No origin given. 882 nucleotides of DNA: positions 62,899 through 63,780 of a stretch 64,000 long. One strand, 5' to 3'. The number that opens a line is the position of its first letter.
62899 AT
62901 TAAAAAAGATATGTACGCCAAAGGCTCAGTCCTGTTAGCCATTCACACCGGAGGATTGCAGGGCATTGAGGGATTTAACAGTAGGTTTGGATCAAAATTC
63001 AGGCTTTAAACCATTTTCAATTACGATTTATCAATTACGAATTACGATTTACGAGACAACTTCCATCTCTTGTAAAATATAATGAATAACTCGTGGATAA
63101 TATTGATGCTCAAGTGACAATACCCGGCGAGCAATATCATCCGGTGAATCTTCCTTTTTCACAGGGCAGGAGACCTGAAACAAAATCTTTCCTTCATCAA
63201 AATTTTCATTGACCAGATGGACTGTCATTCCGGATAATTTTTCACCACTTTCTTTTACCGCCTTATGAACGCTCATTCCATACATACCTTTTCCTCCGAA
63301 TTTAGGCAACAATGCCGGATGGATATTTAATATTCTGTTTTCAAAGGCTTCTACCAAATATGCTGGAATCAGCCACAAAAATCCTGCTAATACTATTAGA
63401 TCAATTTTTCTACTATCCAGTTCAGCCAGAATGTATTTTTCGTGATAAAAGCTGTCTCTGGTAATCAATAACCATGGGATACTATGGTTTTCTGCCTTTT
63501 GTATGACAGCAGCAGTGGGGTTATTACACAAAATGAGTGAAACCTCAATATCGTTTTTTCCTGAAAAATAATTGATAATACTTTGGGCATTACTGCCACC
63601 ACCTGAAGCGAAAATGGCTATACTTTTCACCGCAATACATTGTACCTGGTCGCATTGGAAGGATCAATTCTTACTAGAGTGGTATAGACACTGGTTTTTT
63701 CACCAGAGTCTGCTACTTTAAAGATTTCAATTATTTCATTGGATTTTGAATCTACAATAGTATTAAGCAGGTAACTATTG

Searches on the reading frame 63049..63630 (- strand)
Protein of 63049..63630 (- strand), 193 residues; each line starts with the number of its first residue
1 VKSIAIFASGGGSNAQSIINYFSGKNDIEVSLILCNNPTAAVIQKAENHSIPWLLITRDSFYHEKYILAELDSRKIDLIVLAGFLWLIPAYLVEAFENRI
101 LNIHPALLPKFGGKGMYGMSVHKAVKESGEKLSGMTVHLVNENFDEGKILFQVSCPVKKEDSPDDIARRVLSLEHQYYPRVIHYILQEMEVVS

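Call 73: find_encoding_contigs(protein=window:63049-63630:-, flank=10000, max_places=4)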
Protein window:63049-63630:- (193 aa): 1 contig read that carries it; 1 place shown.
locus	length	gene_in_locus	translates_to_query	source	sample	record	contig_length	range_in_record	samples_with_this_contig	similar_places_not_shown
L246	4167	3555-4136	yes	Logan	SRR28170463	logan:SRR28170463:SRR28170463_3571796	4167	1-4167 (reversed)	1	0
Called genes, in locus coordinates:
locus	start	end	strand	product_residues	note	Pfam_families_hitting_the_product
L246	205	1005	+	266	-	PF13174:TPR_6 (faint), PF13525:YfiO, PF13432:TPR_16 (faint), PF13428:TPR_14 (faint), PF13371:TPR_9 (faint), PF13525:YfiO (weak)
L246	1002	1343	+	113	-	PF01192:RNA_pol_Rpb6 (weak)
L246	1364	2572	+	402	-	PF02441:Flavoprotein, PF04127:DFP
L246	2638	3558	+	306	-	PF16119:DUF4835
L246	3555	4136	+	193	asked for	PF00551:Formyl_trans_N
